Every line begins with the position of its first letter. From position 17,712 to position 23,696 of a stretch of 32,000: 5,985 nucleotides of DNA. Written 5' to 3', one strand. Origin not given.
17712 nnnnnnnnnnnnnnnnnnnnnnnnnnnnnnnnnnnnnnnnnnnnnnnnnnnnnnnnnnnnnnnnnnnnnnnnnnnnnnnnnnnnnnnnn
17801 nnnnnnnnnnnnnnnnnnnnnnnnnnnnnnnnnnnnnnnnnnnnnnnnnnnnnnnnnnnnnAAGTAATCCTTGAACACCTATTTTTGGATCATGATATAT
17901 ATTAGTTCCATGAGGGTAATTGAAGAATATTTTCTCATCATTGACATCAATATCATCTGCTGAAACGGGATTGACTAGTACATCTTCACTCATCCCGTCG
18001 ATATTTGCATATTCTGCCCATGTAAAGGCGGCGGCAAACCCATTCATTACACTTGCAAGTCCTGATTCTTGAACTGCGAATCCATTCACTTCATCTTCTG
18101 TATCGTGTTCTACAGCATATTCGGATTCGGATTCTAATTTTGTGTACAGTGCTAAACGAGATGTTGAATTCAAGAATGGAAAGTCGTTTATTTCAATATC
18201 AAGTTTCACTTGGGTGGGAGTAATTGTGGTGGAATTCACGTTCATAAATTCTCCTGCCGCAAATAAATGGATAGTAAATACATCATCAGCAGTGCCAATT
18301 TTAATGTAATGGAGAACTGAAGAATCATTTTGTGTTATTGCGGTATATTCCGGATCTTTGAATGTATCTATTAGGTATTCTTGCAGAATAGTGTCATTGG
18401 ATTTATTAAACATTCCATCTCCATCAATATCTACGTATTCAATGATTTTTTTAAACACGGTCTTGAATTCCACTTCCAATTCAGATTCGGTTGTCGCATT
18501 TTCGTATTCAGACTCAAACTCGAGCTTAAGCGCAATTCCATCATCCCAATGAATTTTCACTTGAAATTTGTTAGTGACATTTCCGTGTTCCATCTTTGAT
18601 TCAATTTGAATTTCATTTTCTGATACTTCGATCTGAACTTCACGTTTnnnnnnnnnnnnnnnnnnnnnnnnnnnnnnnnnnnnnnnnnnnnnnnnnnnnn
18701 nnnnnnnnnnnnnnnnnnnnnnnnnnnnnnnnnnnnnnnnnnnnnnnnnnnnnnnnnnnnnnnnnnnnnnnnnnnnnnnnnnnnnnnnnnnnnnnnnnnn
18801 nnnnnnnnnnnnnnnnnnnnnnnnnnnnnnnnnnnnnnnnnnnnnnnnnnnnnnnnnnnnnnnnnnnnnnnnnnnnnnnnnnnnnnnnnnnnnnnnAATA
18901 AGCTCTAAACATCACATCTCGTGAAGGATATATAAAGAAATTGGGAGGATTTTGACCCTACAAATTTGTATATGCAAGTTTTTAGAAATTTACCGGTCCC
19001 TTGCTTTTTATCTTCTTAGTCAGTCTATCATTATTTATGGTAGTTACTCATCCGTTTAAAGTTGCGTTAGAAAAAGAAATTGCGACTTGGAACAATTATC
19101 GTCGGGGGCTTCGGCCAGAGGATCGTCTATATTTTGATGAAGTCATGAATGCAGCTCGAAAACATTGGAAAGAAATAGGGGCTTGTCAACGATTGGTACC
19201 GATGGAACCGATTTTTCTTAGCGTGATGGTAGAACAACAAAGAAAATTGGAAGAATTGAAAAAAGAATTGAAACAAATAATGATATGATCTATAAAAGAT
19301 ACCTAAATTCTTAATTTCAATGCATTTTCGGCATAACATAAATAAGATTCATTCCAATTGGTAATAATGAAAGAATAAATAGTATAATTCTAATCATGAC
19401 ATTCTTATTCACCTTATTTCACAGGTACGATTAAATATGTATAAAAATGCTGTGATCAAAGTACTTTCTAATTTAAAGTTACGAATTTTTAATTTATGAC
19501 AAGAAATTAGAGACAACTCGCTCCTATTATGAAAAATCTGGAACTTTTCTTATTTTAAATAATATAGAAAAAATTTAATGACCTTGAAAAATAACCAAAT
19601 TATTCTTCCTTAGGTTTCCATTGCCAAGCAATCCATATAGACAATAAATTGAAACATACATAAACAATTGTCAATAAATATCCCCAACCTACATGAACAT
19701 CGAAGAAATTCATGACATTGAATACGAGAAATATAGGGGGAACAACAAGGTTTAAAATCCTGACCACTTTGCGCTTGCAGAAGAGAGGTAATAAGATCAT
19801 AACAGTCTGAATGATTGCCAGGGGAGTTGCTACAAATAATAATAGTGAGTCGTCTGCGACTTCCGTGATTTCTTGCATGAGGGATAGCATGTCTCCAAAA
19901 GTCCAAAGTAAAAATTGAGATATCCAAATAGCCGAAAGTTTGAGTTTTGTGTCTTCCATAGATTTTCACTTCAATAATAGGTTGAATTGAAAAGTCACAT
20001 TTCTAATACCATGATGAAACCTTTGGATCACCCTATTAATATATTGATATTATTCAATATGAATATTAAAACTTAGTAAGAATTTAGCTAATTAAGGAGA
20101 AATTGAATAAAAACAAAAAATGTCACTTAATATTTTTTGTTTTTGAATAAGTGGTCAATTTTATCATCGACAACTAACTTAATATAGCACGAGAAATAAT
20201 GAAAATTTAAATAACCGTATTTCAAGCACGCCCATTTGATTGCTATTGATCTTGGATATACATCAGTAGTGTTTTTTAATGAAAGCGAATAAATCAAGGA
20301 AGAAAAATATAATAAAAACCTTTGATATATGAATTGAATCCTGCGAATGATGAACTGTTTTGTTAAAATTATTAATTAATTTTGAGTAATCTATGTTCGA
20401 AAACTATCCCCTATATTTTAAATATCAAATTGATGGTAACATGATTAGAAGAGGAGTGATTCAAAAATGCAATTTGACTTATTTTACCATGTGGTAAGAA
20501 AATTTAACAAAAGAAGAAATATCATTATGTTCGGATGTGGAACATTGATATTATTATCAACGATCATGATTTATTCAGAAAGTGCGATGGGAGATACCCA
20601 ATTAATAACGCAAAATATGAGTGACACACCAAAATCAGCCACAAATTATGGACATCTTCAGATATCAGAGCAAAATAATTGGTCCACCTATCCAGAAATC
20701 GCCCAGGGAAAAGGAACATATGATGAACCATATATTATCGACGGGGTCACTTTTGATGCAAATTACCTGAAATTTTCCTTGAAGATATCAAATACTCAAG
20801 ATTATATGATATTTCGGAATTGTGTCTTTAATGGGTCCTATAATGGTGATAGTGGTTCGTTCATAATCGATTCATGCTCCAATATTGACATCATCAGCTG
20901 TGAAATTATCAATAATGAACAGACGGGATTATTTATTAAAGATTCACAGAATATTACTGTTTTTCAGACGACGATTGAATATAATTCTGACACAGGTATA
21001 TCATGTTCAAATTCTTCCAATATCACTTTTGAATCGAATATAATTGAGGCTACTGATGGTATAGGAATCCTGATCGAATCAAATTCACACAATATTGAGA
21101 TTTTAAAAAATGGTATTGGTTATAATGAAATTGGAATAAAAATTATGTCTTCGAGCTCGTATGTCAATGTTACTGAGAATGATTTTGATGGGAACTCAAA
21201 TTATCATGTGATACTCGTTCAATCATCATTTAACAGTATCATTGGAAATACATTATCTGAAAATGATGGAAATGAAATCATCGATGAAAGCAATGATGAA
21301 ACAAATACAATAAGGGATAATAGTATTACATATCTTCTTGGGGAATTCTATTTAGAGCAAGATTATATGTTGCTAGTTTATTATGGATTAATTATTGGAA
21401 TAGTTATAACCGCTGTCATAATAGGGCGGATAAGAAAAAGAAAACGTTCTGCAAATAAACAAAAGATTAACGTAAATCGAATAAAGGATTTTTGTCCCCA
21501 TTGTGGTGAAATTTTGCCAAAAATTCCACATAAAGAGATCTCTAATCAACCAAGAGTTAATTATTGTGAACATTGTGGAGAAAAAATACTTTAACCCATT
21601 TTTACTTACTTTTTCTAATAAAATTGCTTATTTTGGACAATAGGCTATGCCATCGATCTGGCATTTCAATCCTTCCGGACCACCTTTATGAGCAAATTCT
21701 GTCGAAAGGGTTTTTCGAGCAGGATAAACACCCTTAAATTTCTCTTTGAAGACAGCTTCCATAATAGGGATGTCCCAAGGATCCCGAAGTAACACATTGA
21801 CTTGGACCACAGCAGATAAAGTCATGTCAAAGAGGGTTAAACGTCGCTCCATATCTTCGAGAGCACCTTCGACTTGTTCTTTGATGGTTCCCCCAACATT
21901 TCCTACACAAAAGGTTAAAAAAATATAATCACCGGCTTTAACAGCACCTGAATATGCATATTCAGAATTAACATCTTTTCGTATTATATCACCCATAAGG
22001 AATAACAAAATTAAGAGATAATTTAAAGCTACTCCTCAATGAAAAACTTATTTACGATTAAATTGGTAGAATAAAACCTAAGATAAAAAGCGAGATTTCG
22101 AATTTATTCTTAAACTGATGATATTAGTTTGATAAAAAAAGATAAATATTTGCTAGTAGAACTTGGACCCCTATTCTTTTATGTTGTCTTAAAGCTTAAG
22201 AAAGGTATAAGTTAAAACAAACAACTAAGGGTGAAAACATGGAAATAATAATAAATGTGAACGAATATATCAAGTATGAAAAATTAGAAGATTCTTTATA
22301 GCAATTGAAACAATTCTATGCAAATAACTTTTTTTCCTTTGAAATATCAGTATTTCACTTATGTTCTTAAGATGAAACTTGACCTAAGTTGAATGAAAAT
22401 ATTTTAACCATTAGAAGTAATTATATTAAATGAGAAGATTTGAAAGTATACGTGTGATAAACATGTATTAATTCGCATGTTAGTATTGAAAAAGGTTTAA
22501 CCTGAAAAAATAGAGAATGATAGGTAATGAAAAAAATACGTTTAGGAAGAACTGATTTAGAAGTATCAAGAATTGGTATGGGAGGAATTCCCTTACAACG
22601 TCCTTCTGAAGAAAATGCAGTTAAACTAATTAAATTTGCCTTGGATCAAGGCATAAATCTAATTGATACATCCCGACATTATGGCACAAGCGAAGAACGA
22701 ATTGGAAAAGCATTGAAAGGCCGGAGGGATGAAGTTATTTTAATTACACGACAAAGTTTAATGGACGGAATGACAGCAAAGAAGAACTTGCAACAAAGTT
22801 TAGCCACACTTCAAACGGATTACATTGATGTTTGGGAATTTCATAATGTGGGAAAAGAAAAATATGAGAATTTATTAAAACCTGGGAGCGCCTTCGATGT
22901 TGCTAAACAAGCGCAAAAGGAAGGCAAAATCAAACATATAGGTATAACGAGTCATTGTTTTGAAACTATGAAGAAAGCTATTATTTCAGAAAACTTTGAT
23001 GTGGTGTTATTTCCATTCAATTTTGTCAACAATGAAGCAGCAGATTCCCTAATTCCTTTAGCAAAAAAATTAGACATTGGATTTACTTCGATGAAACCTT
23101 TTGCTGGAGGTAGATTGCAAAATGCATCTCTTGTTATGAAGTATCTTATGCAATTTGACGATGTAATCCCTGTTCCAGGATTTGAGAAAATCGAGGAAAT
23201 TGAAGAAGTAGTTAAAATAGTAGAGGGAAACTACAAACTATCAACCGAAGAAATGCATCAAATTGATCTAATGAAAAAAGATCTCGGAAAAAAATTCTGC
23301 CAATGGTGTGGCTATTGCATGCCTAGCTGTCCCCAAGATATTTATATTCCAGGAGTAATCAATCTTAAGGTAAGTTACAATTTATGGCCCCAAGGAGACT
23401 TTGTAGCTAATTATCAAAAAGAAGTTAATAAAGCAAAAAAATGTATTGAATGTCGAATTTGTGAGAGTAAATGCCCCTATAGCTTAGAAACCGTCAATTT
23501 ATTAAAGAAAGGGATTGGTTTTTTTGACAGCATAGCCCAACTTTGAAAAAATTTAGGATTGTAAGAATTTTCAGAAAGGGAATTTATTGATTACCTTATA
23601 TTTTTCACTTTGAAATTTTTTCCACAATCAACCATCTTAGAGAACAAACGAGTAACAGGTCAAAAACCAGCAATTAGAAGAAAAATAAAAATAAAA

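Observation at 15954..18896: Tandem paralogs: a surface protein and a membrane-tethered double-wHTH protein share one uncharacterised acidic ectodomain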

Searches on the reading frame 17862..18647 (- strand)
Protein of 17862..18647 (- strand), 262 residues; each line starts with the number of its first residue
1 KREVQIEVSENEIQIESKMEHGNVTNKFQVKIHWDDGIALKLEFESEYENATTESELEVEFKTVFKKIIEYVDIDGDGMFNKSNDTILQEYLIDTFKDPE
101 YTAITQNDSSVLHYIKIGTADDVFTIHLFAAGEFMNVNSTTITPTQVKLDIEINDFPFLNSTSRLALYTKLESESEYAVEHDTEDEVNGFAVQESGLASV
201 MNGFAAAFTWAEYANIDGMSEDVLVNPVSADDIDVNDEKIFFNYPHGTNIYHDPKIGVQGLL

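Call 40: search_protein_families(library=pfam, alignment_id=A3, max_evalue=10)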
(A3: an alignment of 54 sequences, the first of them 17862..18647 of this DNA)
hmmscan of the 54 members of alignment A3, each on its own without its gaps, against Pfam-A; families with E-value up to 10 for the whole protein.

A. member 1, window:17862-18647:- (262 aa): 2 families
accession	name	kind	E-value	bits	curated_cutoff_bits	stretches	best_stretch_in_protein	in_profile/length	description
PF15065.11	NCU-G1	-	0.071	12.5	27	1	30-170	38-183/353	Lysosomal transcription factor, NCU-G1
PF08435.17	Calici_coat_C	-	0.16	11.9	25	1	89-147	147-201/230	Calicivirus coat protein C-terminal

B. families by the number of members that match (of 54 scanned): 33 families (the first 25 are shown)
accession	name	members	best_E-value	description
PF15065.11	NCU-G1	14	0.00036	Lysosomal transcription factor, NCU-G1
PF21732.2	DUF6864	3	0.11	Domain of unknown function (DUF6864)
PF25560.1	DUF7932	2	0.00011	Domain of unknown function (DUF7932)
PF18705.7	DUF5643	2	0.011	Family of unknown function (DUF5643)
PF24475.1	RBD_DEAH11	1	0.025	DEAH11-like, RNA-binding domain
PF08126.16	Propeptide_C25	1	0.03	Propeptide_C25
PF11513.13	TA0956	1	0.038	Thermoplasma acidophilum protein TA0956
PF14220.11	DUF4329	1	0.04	Domain of unknown function (DUF4329)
PF14099.13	Polysacc_lyase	1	0.04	Polysaccharide lyase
PF06431.17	Polyoma_lg_T_C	1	0.048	Polyomavirus large T antigen C-terminus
PF20009.4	GEVED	1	0.054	GEVED domain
PF23048.1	SH3-A_UBE2O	1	0.065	UBE2O, N-terminal SH3-A domain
PF24579.1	PDDEXK_14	1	0.066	Phage putative PDDEXK endonuclease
PF23411.1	Beta-prop_Vps41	1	0.07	Vps42 beta-propeller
PF22480.1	DUF6984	1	0.074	Domain of unknown function (DUF6984)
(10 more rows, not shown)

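Call 68: find_homologous_proteins(query=A3, max_evalue=0.001)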
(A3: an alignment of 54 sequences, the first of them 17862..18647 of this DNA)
Query A3 (54 sequences) (262 aa, profile of the alignment): 54 proteins with E <= 0.001 among 6167 candidates.
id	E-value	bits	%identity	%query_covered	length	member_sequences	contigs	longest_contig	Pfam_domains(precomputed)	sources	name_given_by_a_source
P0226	6.7e-101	355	45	98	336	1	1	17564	-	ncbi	-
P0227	9.1e-101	355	45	100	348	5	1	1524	-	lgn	-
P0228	1.2e-100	355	46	100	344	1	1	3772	-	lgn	-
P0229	3.8e-100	353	44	98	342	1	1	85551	-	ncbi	ncbi:MAG: hypothetical protein ACFFA4_06030 [Promethearchaeota archaeon]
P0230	7.8e-100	352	46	98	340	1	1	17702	-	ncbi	ncbi:MAG: hypothetical protein ACFE9S_13575 [Candidatus Hermodarchaeota archaeon]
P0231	8.4e-100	352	44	98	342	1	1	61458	-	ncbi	ncbi:MAG: hypothetical protein ACFFB9_04145 [Promethearchaeota archaeon]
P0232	9.8e-100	351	44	100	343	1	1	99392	-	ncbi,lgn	-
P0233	1.3e-99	351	46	93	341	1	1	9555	-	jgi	jgi:hypothetical protein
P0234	1.8e-99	351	55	100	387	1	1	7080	-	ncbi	-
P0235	2.0e-99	351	53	100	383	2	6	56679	-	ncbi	ncbi:MAG: Loki-CTERM sorting domain-containing protein [Promethearchaeota archaeon]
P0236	3.2e-99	350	46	93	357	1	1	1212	-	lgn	-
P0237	3.4e-99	350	45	100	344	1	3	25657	-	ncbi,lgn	ncbi:MAG: hypothetical protein ACFFEY_11035 [Candidatus Thorarchaeota archaeon]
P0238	2.7e-98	347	45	99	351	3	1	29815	-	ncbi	ncbi:MAG: hypothetical protein ACFE91_08415 [Promethearchaeota archaeon]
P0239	2.9e-98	347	44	100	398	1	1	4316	-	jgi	jgi:hypothetical protein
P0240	4.4e-98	346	44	98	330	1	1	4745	-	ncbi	ncbi:MAG: hypothetical protein ACFFDF_19075, partial [Candidatus Odinarchaeota archaeon]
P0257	1.5e-90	321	100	100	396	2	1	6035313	-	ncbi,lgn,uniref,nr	ncbi:hypothetical protein NEF87_001252 [Candidatus Lokiarchaeum ossiferum]|uniref:EF-hand domain-con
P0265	7.1e-54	201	32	98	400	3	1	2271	-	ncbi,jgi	ncbi:MAG: hypothetical protein ACXAB4_12790 [Candidatus Hodarchaeales archaeon]|jgi:hypothetical pro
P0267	1.5e-39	154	24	98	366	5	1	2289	-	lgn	-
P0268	9.0e-38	148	26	98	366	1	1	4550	-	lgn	-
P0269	1.4e-31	128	26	98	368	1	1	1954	-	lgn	-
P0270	3.8e-29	120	26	99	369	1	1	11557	-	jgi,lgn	jgi:hypothetical protein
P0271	1.2e-28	119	23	81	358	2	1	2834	-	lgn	-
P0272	3.6e-25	107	24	84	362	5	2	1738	-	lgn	-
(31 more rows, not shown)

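Call 74: find_encoding_contigs(protein=P0257, flank=5000, max_places=2)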
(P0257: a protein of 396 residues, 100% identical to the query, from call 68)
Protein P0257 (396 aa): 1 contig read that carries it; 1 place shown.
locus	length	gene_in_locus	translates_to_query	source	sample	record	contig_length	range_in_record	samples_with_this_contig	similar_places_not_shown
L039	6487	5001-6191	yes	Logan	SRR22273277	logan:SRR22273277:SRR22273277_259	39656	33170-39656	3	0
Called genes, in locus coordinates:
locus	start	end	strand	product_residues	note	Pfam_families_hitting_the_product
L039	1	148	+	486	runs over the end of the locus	PF07690:MFS_1 (weak), PF13347:MFS_2, PF07690:MFS_1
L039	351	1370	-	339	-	PF00248:Aldo_ket_red, PF13187:Fer4_9 (weak), PF13534:Fer4_17 (weak)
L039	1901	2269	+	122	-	PF01042:Ribonuc_L-PSP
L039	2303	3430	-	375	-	PF05048:NosD (weak), PF13229:Beta_helix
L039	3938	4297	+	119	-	-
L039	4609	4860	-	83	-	PF26485:DUF8156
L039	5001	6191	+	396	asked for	-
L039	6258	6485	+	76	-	?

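Call 80: search_protein_families(library=pfam, proteins=[P0265, P0267, P0268, P0269, P0270, P0271, P0272], max_evalue=10)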
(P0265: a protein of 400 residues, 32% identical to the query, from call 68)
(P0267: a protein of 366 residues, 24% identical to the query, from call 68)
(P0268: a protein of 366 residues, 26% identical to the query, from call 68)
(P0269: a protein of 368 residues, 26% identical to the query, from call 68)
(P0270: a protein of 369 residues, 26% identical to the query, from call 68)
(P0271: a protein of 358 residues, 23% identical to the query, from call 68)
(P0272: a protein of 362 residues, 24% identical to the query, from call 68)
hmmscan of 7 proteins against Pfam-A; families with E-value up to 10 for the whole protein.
P0265 (400 aa): 5 families
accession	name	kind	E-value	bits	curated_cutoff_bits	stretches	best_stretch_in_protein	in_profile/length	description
PF05887.16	Trypan_PARP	-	0.0017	18.8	100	1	15-128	7-111/134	Procyclic acidic repetitive protein (PARP)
PF22251.1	PFF1_TM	-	0.32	10.9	32.3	1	35-83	129-183/300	Vacuolar membrane protease, transmembrane domain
PF14851.11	FAM176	-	0.45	10.8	31.5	1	18-100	26-118/152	FAM176 family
PF05786.19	Cnd2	-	0.51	9.4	29.8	1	38-130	333-423/764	Condensin complex subunit 2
PF12685.13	SpoIIIAH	-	2.4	8.5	30.6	1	18-114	5-89/191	SpoIIIAH-like protein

P0267 (366 aa): 0 families

P0268 (366 aa): 2 families
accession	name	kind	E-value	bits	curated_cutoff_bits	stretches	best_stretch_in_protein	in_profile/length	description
PF08985.17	DP-EP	-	0.059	14.2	25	1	126-188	18-78/120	DP-EP family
PF20420.3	DUF6702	-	0.07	13.6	24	1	54-132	12-90/141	Domain of unknown function (DUF6702)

P0269 (368 aa): 1 family
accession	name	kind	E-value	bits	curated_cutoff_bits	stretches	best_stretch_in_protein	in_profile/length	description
PF02950.22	Conotoxin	-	0.12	13.7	25.1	1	7-47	4-45/75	Conotoxin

P0270 (369 aa): 3 families
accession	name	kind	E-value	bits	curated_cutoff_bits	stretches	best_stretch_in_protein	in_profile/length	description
PF15065.11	NCU-G1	-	0.0034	16.8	27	1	129-249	66-189/353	Lysosomal transcription factor, NCU-G1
PF02950.22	Conotoxin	-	0.41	12.1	25.1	1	11-51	8-47/75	Conotoxin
PF09534.15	Trp_oprn_chp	-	1.2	9.4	29.6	1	4-43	66-104/180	Tryptophan-associated transmembrane protein (Trp_oprn_chp)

P0271 (358 aa): 1 family
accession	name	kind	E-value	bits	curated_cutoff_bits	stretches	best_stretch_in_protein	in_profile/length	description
PF02330.21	MAM33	-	0.027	14.8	21.9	1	221-291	22-92/212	Mitochondrial glycoprotein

P0272 (362 aa): 3 families
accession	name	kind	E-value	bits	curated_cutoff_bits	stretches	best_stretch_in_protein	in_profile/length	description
PF15418.12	DUF4625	-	0.056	14.2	27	1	20-96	24-98/131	Domain of unknown function (DUF4625)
PF20130.4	DUF6520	-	0.26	12.1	25.4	1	5-42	1-40/83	Family of unknown function (DUF6520)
PF17965.7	MucBP_2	-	5.3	8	23.4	1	53-114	9-66/74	Mucin binding domain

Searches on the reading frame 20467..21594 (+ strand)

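Call 28: search_protein_families(library=pfam, proteins=[window:20467-21594:+], max_evalue=0.01)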
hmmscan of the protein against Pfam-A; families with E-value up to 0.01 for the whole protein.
window:20467-21594:+ (375 aa): 4 families
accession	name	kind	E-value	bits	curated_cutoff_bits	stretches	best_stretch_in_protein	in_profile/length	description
PF13229.12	Beta_helix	-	3.4e-18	66.2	25.9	2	105-240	26-158/158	Right handed beta helix region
PF05048.19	NosD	-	3.4e-11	43.4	23.6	2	91-217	51-169/212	Periplasmic copper-binding protein (NosD)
PF13248.11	Zn_ribbon_3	-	0.0025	17.7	27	0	361-374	13-26/26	zinc-ribbon domain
PF13240.11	Zn_Ribbon_1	-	0.0032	17.6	25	0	342-350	1-9/23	zinc-ribbon domain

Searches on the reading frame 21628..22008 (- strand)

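Call 28: search_protein_families(library=pfam, proteins=[window:21628-22008:-], max_evalue=0.01)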
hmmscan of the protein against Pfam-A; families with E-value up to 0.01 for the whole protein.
window:21628-22008:- (126 aa): 1 family
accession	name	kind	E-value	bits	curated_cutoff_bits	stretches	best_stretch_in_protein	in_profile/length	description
PF01042.26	Ribonuc_L-PSP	-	8.2e-08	32.7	27.3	1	14-102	6-103/121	Endoribonuclease L-PSP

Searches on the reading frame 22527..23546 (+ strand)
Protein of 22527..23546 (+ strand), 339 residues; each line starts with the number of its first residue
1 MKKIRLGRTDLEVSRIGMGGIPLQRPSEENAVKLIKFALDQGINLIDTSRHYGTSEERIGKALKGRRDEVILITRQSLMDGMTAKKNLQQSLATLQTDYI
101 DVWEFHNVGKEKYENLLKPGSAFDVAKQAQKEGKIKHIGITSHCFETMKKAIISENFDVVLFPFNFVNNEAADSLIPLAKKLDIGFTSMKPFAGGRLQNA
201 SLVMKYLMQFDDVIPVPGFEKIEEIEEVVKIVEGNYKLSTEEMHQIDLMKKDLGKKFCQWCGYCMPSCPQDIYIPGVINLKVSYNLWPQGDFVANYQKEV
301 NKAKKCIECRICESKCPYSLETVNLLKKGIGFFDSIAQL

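Call 28: search_protein_families(library=pfam, proteins=[window:22527-23546:+], max_evalue=0.01)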
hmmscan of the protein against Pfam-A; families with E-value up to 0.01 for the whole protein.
window:22527-23546:+ (339 aa): 14 families
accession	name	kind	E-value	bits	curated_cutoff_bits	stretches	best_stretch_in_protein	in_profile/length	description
PF00248.27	Aldo_ket_red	-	7.5e-36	124.1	24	1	16-199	2-199/291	Aldo/keto reductase family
PF13534.11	Fer4_17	-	6.1e-08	33.5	22.2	1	257-320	1-60/61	4Fe-4S dicluster domain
PF13187.11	Fer4_9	-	1.8e-07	31.5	27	1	258-319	2-50/52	4Fe-4S dicluster domain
PF12797.12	Fer4_2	-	3.7e-05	23.8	24.5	1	302-318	6-22/22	4Fe-4S binding domain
PF13237.11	Fer4_10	-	0.00019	21.7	25.5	1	256-317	7-53/53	4Fe-4S dicluster domain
PF17179.9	Fer4_22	-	0.00031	22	27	0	235-272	58-95/95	4Fe-4S dicluster domain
PF12838.12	Fer4_7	-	0.00055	20.8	27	1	258-318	2-50/52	4Fe-4S dicluster domain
PF00037.32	Fer4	-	0.00093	19.4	21.1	0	304-318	6-20/24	4Fe-4S binding domain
PF13183.11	Fer4_8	-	0.0016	19.3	27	0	303-322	2-21/68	4Fe-4S dicluster domain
PF13484.11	Fer4_16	-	0.0021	19.2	30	1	258-318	2-65/66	4Fe-4S double cluster binding domain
PF14697.11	Fer4_21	-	0.0044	17.6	35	0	303-318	38-53/59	4Fe-4S dicluster domain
PF25160.1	LdpA_Fe-S-bd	-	0.0051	17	27.6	0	252-271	22-41/49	LdpA Fe-S cluster-binding domain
PF13746.11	Fer4_18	-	0.0074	16.9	27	0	297-321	52-76/114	4Fe-4S dicluster domain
PF12837.12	Fer4_6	-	0.0074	16.6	25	0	303-318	6-21/24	4Fe-4S binding domain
